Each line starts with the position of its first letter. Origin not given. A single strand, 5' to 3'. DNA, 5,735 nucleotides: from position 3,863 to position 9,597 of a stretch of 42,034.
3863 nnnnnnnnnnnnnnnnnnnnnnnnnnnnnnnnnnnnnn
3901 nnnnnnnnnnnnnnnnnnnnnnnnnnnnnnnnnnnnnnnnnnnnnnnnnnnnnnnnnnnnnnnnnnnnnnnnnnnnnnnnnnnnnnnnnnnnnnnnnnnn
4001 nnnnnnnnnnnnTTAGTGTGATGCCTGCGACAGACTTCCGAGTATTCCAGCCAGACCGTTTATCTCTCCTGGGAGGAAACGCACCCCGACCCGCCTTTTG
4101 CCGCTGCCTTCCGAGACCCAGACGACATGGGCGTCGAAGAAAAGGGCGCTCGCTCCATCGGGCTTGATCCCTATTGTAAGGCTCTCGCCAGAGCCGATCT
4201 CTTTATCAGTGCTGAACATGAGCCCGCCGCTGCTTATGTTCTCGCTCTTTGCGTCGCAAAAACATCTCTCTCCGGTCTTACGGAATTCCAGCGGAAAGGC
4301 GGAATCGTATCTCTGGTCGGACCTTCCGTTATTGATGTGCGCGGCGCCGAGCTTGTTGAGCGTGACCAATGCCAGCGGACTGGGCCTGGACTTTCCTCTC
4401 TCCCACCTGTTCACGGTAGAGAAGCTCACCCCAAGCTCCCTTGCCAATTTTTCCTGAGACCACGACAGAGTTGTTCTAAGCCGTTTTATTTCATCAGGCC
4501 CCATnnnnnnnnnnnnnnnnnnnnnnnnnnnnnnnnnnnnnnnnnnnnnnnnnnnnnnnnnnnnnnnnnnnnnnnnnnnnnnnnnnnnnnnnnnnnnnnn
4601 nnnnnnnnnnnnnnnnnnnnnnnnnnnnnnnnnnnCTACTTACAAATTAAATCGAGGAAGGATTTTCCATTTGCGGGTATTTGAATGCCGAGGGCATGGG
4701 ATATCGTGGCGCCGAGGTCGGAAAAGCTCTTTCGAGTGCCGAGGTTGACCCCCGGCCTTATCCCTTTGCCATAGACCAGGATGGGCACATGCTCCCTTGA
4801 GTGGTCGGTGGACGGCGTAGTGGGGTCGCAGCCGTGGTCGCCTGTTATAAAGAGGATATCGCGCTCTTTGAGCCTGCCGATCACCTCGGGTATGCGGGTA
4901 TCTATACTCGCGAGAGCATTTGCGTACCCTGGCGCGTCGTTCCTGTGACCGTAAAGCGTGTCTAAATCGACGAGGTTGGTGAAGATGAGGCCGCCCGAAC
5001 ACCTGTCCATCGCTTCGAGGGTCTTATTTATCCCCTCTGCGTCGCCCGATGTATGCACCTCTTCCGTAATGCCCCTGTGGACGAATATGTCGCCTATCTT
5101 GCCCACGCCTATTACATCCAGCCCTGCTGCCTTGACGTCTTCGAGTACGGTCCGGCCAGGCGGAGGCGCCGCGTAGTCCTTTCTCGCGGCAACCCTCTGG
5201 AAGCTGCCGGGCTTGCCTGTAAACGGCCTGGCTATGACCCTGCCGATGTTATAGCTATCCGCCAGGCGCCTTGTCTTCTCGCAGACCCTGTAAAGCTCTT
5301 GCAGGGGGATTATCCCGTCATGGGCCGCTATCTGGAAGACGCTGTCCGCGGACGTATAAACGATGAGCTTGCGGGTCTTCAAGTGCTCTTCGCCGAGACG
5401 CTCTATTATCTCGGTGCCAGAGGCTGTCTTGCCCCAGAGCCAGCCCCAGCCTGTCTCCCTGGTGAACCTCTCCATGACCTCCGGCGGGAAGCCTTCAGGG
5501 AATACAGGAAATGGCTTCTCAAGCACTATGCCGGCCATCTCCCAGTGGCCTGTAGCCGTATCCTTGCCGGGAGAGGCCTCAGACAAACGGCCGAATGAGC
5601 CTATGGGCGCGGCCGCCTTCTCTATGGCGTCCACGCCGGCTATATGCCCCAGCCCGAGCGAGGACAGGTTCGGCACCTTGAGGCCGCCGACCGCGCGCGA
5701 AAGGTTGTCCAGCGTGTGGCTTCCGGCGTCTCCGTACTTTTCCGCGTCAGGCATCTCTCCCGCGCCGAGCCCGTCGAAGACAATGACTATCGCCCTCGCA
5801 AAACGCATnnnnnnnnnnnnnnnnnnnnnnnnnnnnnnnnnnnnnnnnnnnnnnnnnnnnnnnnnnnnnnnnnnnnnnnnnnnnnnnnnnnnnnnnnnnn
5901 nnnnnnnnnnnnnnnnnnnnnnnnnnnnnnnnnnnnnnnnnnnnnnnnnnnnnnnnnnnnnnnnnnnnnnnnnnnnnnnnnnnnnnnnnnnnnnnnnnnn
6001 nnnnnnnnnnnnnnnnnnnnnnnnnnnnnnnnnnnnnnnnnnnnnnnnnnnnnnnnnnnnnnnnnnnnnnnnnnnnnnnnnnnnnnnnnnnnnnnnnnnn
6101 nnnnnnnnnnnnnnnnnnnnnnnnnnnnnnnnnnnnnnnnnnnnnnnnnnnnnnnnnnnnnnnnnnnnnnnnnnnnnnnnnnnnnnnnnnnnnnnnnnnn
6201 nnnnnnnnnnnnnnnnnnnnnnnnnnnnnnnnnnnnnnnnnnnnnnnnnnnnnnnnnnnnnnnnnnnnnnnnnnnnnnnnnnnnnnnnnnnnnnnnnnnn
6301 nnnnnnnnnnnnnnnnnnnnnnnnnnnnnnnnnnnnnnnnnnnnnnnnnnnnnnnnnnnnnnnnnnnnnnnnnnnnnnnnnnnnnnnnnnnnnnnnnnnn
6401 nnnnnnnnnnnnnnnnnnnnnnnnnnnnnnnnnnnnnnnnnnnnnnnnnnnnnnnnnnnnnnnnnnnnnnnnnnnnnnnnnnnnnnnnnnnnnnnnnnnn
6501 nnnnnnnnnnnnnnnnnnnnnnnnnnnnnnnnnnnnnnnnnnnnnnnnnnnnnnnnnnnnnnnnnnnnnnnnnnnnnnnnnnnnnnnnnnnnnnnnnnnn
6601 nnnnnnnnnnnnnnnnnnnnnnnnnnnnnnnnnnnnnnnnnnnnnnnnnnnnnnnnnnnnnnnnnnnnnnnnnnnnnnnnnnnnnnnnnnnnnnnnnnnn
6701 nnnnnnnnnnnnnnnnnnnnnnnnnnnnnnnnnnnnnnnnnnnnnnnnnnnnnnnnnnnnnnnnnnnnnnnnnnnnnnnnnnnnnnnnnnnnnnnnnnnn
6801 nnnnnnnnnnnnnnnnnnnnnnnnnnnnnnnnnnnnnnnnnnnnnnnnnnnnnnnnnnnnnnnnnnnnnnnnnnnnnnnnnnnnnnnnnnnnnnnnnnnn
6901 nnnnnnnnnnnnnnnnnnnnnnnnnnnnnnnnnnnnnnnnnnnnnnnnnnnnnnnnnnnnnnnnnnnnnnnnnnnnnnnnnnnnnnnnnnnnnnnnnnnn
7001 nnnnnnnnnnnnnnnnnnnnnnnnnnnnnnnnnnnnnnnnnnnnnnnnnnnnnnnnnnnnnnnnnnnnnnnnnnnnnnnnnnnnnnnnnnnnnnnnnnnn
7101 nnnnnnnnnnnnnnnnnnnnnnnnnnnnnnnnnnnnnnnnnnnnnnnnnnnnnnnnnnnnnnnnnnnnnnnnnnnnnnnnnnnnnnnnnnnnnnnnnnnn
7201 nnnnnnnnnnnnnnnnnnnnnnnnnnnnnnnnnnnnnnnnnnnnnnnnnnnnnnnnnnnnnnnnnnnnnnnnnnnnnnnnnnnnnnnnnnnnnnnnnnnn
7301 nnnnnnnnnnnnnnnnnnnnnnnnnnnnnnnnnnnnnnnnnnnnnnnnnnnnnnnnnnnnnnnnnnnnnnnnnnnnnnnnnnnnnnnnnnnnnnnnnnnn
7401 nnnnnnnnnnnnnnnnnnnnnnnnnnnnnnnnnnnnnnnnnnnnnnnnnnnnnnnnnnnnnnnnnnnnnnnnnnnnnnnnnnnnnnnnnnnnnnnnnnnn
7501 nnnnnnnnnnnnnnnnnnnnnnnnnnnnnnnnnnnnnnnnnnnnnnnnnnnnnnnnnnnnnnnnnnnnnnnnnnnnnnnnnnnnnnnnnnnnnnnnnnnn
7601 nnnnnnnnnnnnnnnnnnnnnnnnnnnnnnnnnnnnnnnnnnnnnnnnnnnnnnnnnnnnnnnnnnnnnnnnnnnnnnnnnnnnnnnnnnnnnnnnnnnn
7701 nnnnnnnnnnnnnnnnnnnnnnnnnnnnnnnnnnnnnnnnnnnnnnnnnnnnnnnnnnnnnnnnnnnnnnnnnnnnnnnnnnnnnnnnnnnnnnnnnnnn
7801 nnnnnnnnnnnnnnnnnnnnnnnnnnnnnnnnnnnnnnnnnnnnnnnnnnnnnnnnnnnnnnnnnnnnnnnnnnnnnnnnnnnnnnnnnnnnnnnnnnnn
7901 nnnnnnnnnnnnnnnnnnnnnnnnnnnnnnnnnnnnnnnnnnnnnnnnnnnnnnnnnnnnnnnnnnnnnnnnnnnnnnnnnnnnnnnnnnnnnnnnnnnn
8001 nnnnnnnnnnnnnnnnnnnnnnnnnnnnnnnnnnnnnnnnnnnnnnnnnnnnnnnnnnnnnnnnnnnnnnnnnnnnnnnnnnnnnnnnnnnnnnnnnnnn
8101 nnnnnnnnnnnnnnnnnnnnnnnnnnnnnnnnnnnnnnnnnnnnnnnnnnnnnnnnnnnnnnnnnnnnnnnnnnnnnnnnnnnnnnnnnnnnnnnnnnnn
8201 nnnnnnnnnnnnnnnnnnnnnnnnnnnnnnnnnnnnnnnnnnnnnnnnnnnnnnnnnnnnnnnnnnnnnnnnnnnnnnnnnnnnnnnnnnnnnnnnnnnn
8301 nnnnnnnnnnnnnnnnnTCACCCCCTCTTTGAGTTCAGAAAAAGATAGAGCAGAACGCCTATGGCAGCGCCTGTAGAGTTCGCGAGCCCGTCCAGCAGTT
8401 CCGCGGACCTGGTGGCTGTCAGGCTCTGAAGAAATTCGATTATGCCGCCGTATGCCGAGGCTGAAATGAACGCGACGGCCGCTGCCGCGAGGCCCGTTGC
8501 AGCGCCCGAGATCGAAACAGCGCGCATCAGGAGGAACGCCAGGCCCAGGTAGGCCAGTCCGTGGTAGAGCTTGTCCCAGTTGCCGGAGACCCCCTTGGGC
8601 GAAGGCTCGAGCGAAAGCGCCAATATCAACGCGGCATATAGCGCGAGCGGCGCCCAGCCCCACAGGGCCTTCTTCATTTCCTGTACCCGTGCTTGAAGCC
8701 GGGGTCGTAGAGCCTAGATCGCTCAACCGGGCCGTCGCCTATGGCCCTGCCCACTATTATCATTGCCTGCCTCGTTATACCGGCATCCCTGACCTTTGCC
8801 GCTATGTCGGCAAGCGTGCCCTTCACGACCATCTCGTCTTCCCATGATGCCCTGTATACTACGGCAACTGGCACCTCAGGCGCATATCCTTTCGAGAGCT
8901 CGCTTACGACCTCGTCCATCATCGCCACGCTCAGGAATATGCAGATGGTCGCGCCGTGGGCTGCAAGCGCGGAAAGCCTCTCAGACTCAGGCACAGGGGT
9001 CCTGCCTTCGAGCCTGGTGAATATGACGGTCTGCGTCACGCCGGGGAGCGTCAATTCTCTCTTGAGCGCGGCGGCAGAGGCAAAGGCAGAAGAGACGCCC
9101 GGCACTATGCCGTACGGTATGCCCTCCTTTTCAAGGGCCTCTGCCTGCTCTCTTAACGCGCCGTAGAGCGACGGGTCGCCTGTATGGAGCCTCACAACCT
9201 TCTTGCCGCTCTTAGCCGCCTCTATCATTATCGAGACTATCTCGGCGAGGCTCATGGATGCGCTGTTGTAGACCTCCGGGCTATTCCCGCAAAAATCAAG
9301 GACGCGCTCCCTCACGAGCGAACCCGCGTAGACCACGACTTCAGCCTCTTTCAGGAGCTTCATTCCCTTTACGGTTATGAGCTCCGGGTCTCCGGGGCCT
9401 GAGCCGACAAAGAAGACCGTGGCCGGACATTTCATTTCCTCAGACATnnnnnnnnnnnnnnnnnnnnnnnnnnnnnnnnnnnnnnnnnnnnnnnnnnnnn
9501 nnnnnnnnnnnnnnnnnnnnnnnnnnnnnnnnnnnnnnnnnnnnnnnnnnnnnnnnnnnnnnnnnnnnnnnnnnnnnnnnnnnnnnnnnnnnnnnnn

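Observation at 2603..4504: XRE-HTH fused to an intact PilZ domain, co-transcribed with a soluble dual-PAS histidine kinase and no response regulator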

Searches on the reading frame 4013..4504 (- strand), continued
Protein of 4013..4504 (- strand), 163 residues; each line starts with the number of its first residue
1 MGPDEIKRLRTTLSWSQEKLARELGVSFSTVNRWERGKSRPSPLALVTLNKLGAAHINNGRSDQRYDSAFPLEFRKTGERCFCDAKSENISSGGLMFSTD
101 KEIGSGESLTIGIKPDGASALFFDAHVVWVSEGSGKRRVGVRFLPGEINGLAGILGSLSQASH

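Call 58: search_protein_families(library=pfam, proteins=[P0120, P0193, P0201, P0210, P0220, P0222, P0173, P0167, P0161, P0110], max_evalue=0.0001)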
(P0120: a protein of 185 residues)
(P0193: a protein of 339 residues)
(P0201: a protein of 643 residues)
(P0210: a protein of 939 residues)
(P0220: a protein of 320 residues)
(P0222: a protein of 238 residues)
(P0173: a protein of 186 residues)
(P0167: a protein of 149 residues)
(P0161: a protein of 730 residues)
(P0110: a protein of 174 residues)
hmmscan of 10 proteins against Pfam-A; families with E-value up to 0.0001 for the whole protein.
P0120 (185 aa): 9 families
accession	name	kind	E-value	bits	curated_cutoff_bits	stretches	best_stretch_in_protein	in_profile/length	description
PF01381.28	HTH_3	-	2e-28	98.7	23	2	85-122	1-38/55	Helix-turn-helix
PF13560.12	HTH_31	-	6.9e-23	81.2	27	2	82-131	3-53/64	Helix-turn-helix domain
PF12844.13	HTH_19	-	6e-12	45.7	30.2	1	82-122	1-41/64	Helix-turn-helix domain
PF15731.11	MqsA_antitoxin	-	8.1e-11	42.6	30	1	59-124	48-113/131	Antitoxin component of bacterial toxin-antitoxin system, MqsA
PF22495.2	HTH_92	-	1.1e-09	37.8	27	0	86-123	1-38/45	RsaL-like HTH domain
PF20432.4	Xre-like-HTH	-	1.3e-07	32.3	25.8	1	85-114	15-43/63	Antitoxin Xre-like helix-turn-helix domain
PF13384.12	HTH_23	-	1.4e-05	25.2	24.6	0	11-37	10-37/50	Homeodomain-like domain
PF08965.17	Aca2_YdiL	-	5.1e-05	23.9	23.8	0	83-149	4-74/118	Aca2/YdiL-like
PF13744.12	HTH_37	-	7.7e-05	22.9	27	0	75-119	15-57/80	Helix-turn-helix domain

P0193 (339 aa): 2 families
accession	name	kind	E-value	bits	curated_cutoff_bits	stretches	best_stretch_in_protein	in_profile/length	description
PF07238.19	PilZ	-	1.2e-32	112.7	22.5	2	104-212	1-101/102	PilZ domain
PF12945.12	PilZNR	-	3e-12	46.9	23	1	19-95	2-83/85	Flagellar protein YcgR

P0201 (643 aa): 1 family
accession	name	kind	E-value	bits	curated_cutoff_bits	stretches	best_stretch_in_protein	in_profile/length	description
PF07238.19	PilZ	-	2e-47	160.2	22.5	3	347-455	1-100/102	PilZ domain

P0210 (939 aa): 3 families
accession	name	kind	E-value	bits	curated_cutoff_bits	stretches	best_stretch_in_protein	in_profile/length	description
PF00012.26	HSP70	-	1.3e-49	169.4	20.6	1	486-915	57-491/599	Hsp70 protein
PF07238.19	PilZ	-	1e-43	148.2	22.5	3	256-363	1-101/102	PilZ domain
PF06723.19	MreB_Mbl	-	6.3e-05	22.4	27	0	555-644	88-177/327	MreB/Mbl protein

P0220 (320 aa): 3 families
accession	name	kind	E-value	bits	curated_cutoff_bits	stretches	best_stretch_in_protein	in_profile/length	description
PF07238.19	PilZ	-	1.1e-37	128.9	22.5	2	48-153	1-100/102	PilZ domain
PF13920.12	zf-C3HC4_3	-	6.7e-05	23.1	27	0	3-25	24-45/49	Zinc finger, C3HC4 type (RING finger)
PF12773.13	DZR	-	6.8e-05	23.4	27.3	0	4-23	14-45/45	Double zinc ribbon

P0222 (238 aa): 1 family
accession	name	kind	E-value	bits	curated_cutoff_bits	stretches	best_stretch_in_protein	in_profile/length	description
PF07238.19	PilZ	-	2.1e-25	89.4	22.5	2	16-116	2-100/102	PilZ domain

P0173 (186 aa): 8 families
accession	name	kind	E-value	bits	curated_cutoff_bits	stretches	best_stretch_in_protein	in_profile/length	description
PF01381.28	HTH_3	-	1.2e-22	80.1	23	2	47-83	1-37/55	Helix-turn-helix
PF13560.12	HTH_31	-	1.9e-14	54.1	27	1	46-93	5-53/64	Helix-turn-helix domain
PF12844.13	HTH_19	-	2.5e-10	40.5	30.2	0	45-83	2-40/64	Helix-turn-helix domain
PF15731.11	MqsA_antitoxin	-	7.3e-10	39.5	30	1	32-84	59-111/131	Antitoxin component of bacterial toxin-antitoxin system, MqsA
PF22495.2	HTH_92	-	3e-09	36.5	27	0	48-85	1-38/45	RsaL-like HTH domain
PF13443.12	HTH_26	-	1.1e-06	29.2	22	0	46-80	1-35/63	Cro/C1-type HTH DNA-binding domain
PF13744.12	HTH_37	-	1.6e-06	28.2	27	0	46-80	22-56/80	Helix-turn-helix domain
PF13545.12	HTH_Crp_2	-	1.7e-06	28.3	27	0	51-74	18-41/70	Crp-like helix-turn-helix domain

P0167 (149 aa): 4 families
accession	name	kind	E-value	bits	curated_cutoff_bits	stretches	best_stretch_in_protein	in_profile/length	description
PF01381.28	HTH_3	-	3.5e-15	56.2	23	1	94-129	9-44/55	Helix-turn-helix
PF13560.12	HTH_31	-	2.8e-14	53.6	27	2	10-57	5-53/64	Helix-turn-helix domain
PF15731.11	MqsA_antitoxin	-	3.4e-08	34.1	30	0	71-132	59-120/131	Antitoxin component of bacterial toxin-antitoxin system, MqsA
PF22495.2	HTH_92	-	3e-06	26.9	27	0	12-50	1-39/45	RsaL-like HTH domain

P0161 (730 aa): 10 families
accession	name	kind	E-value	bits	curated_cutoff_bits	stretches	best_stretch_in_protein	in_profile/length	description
PF01381.28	HTH_3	-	7.4e-41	138.4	23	4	133-185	1-53/55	Helix-turn-helix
PF13560.12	HTH_31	-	9.7e-28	96.7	27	1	129-181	2-55/64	Helix-turn-helix domain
PF12844.13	HTH_19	-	1.8e-20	73.1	30.2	1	130-190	1-61/64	Helix-turn-helix domain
PF08281.18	Sigma70_r4_2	-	2e-08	34.2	25.7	0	136-159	21-44/54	Sigma-70, region 4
PF13022.12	HTH_Tnp_1_2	-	7.4e-07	29.7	27.9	0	359-384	20-48/122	Helix-turn-helix of insertion element transposase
PF15943.11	YdaS_toxin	-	8.6e-07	29.1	30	0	143-171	10-38/65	Bacterial toxin YdaS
PF13545.12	HTH_Crp_2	-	1.7e-06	28.3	27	0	454-477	31-55/70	Crp-like helix-turn-helix domain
PF04545.22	Sigma70_r4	-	2.9e-06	27.2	24.1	0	135-160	14-39/50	Sigma-70, region 4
PF13443.12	HTH_26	-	3.7e-06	27.5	22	0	132-166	1-35/63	Cro/C1-type HTH DNA-binding domain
PF13744.12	HTH_37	-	6.8e-05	23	27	0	128-160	18-50/80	Helix-turn-helix domain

P0110 (174 aa): 3 families
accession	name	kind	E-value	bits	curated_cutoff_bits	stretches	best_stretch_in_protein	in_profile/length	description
PF01381.28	HTH_3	-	1.2e-10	41.7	23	1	6-50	1-45/55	Helix-turn-helix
PF07238.19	PilZ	-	1.4e-07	32.2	22.5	1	61-158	2-87/102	PilZ domain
PF13560.12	HTH_31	-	3.6e-07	30.8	27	1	6-41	6-42/64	Helix-turn-helix domain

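Call 71: search_protein_families(library=padloc, proteins=[window:4013-4504:-], max_evalue=0.01)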
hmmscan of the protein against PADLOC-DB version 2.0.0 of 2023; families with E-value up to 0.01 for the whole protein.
window:4013-4504:- (163 aa): 10 families
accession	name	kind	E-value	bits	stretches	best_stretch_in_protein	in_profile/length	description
PDLC03951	RmrA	-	9.2e-06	22.9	1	3-51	10-58/400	-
PDLC02926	HTH_VI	-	1.8e-05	22.9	1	5-46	5-46/92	-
PDLC03956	RmrA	-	2e-05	21.8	1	16-51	24-59/399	-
PDLC03952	RmrA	-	0.00012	19.1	1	3-51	24-72/395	-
PDLC03947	RmrA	-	0.00055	16.9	1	3-49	13-59/383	-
PDLC03949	RmrA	-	0.00059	16.8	1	4-49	5-50/363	-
PDLC04142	capH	-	0.0011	18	1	4-46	9-51/103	capH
PDLC04133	mad1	-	0.0033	15.7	1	15-37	6-28/60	mads_1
PDLC03955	RmrA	-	0.005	14.1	1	11-49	30-68/371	-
PDLC03948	RmrA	-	0.006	13.5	1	8-50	15-57/397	-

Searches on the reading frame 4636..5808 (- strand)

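Call 37: search_protein_families(library=pfam, proteins=[window:4636-5808:-], max_evalue=0.00001)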
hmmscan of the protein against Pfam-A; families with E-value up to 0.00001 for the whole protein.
window:4636-5808:- (390 aa): 1 family
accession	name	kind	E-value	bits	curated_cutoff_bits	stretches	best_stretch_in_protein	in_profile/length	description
PF01676.23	Metalloenzyme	-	3.3e-39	135.3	24.3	1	5-375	2-250/252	Metalloenzyme superfamily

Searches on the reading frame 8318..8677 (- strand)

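Call 69: search_protein_families(library=pfam, proteins=[window:8318-8677:-], max_evalue=0.00001)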
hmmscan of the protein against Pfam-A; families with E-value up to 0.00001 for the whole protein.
window:8318-8677:- (119 aa): 1 family
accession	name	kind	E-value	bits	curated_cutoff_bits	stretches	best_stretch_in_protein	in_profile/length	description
PF04892.17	VanZ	-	1.2e-08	36.1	30.1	1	41-114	63-125/126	VanZ like family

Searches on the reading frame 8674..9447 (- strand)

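Call 69: search_protein_families(library=pfam, proteins=[window:8674-9447:-], max_evalue=0.00001)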
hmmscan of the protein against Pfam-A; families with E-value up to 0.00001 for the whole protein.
window:8674-9447:- (257 aa): 1 family
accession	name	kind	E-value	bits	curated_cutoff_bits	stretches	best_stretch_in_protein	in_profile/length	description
PF00590.25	TP_methylase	-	1.3e-54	185.8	27.8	1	10-215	1-211/212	Tetrapyrrole (Corrin/Porphyrin) Methylases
